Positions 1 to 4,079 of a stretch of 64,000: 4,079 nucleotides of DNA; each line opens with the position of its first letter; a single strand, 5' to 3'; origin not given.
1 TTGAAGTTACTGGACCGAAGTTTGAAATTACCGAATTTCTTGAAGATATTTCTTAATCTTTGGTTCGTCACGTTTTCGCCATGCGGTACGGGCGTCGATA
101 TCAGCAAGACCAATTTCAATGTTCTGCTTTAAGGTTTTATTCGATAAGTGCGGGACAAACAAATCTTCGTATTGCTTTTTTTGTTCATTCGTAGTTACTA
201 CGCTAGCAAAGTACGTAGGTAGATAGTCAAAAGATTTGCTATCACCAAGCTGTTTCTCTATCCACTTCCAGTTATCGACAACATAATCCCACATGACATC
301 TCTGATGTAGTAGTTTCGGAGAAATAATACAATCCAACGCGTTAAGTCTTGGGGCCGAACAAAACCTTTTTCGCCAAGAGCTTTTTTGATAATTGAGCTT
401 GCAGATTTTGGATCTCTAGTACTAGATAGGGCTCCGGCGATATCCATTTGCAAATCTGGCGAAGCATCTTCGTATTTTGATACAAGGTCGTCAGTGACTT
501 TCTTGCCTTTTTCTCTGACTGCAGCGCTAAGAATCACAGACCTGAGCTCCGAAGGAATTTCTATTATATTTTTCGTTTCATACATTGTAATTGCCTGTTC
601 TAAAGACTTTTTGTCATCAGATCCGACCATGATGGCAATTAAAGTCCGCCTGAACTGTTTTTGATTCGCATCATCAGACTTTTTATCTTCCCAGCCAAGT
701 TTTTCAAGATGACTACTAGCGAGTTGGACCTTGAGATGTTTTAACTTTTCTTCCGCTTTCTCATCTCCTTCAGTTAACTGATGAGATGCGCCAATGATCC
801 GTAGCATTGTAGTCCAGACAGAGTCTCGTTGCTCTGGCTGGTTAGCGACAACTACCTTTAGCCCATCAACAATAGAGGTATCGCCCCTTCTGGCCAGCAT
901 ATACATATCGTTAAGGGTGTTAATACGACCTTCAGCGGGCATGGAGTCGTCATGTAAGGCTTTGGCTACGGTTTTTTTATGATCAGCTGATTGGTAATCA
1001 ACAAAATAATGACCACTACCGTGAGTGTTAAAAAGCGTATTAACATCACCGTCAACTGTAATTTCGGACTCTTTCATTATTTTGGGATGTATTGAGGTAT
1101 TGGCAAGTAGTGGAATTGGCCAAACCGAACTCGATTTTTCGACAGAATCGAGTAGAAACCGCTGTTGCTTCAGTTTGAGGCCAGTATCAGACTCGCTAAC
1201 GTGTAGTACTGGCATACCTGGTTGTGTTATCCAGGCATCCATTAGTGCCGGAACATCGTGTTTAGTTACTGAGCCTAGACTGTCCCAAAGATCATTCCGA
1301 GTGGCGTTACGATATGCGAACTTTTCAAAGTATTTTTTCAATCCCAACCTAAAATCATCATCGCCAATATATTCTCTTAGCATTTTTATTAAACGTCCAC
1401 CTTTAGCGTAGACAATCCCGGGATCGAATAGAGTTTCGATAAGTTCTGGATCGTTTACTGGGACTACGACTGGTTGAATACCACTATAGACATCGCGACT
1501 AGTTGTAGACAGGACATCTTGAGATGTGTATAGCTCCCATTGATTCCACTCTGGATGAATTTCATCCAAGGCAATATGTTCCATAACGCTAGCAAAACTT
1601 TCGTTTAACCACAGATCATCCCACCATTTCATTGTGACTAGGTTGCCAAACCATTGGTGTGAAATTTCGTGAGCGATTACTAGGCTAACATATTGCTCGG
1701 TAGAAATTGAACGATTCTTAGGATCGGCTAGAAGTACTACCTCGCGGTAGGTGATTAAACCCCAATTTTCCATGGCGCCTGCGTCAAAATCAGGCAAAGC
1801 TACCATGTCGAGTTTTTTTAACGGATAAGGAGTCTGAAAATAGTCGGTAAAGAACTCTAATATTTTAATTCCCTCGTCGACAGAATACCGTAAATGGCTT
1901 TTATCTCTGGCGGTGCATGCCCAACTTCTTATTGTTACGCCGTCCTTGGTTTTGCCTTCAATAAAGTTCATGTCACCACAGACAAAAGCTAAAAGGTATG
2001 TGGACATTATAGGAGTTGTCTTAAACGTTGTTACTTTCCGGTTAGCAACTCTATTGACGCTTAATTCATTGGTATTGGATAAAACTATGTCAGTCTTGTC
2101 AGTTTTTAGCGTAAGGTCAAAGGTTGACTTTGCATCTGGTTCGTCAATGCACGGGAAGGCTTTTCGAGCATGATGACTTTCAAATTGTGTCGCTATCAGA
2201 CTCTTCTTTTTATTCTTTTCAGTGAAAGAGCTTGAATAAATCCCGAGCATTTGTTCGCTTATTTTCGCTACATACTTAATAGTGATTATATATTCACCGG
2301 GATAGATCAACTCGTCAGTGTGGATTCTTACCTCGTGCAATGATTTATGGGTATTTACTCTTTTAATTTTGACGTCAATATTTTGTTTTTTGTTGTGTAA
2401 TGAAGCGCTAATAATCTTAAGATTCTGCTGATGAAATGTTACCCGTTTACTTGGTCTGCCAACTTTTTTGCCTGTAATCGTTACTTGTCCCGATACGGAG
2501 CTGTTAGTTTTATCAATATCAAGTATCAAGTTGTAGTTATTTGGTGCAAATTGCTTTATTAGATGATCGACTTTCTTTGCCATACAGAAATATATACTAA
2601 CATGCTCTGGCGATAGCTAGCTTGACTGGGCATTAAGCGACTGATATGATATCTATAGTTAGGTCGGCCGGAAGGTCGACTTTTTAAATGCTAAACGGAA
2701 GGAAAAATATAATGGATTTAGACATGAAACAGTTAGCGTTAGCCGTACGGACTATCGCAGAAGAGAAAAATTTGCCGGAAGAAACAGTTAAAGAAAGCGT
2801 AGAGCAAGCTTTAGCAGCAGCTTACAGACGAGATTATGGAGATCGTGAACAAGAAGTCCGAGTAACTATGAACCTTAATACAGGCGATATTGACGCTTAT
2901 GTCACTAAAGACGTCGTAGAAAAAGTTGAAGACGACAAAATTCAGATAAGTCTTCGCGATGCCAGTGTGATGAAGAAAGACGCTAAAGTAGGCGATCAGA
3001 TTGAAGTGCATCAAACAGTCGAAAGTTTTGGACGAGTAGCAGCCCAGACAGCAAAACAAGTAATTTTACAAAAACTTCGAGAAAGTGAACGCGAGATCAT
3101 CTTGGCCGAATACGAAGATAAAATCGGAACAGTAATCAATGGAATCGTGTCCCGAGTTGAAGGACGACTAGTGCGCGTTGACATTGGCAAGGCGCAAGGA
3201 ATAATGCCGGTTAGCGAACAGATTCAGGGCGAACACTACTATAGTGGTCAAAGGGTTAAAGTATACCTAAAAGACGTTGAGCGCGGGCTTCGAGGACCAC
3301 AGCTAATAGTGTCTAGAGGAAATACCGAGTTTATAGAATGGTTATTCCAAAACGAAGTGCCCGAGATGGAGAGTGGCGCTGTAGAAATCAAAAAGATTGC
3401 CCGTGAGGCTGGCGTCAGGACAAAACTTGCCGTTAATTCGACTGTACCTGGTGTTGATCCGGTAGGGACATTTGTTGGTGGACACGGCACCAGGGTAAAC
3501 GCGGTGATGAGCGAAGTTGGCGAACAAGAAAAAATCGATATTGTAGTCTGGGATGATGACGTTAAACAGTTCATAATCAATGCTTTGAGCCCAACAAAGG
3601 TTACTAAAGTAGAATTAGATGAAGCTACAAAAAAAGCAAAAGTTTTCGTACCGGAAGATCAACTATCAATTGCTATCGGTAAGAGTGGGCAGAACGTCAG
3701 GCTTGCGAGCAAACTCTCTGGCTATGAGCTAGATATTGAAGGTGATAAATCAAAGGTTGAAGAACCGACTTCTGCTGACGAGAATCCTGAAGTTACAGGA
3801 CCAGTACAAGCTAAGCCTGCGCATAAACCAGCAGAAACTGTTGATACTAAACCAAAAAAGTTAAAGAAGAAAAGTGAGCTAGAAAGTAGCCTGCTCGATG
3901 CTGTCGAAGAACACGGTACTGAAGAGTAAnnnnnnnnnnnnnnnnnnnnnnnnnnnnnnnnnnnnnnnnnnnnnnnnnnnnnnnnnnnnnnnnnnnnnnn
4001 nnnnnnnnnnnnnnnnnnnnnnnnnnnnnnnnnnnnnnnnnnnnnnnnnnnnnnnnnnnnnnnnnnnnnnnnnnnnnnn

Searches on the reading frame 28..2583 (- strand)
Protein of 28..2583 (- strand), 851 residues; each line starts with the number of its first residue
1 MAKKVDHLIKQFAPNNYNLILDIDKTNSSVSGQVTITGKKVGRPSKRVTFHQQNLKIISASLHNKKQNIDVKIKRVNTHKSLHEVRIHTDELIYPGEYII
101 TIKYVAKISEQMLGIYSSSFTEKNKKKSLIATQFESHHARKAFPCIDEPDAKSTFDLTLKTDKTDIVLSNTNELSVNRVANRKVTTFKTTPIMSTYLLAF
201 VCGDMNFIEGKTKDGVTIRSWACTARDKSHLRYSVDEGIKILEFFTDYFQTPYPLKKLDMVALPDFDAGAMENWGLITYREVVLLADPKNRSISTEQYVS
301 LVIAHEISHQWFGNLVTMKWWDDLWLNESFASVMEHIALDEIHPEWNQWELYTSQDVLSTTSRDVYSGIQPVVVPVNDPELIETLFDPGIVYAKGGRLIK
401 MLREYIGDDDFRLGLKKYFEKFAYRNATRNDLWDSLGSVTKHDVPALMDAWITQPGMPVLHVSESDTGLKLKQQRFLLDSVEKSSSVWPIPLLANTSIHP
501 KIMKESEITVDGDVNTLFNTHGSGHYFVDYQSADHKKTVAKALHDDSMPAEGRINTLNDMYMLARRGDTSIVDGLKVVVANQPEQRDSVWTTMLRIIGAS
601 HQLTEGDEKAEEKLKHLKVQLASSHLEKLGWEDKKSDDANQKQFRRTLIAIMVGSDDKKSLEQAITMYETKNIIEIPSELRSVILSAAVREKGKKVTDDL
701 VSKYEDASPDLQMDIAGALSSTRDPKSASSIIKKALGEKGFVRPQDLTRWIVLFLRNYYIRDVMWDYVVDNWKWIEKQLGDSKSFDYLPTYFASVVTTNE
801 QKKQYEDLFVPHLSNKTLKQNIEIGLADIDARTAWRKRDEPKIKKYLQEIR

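Call 9: search_protein_families(library=ncbifam, proteins=[window:28-2583:-], max_evalue=0.00001)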
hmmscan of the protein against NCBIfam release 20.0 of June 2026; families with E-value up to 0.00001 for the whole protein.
window:28-2583:- (851 aa): 3 families
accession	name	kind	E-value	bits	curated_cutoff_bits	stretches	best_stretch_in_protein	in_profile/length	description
TIGR02412.1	pepN_strep_liv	equivalog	4.1e-80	270.2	591.2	1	71-463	63-450/832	aminopeptidase N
TIGR02414.1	pepN_proteo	equivalog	7e-44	150.2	718.2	1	10-465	5-447/868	aminopeptidase N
TIGR02411.1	leuko_A4_hydro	equivalog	4.1e-35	121.6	761.7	1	10-459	9-446/600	leukotriene-A(4) hydrolase/aminopeptidase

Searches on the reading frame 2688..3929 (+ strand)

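Call 9: search_protein_families(library=ncbifam, proteins=[window:2688-3929:+], max_evalue=0.00001)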
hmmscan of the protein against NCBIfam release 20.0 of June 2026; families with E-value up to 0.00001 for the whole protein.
window:2688-3929:+ (413 aa): 4 families
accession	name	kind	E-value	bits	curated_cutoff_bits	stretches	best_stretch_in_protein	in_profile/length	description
TIGR01953.1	NusA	equivalog_domain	1.5e-112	376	253.4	1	17-353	3-338/340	transcription termination factor NusA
NF006645.0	PRK09202.4-5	equivalog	2.7e-60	204.5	532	1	14-384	17-403/540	transcription termination/antitermination protein NusA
NF006642.0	PRK09202.4-1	equivalog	5.4e-33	114.3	687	1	75-350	90-372/614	transcription termination/antitermination protein NusA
TIGR01952.1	nusA_arch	equivalog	1.9e-11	44.4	74.35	1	259-351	44-136/141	NusA-like transcription termination signal-binding factor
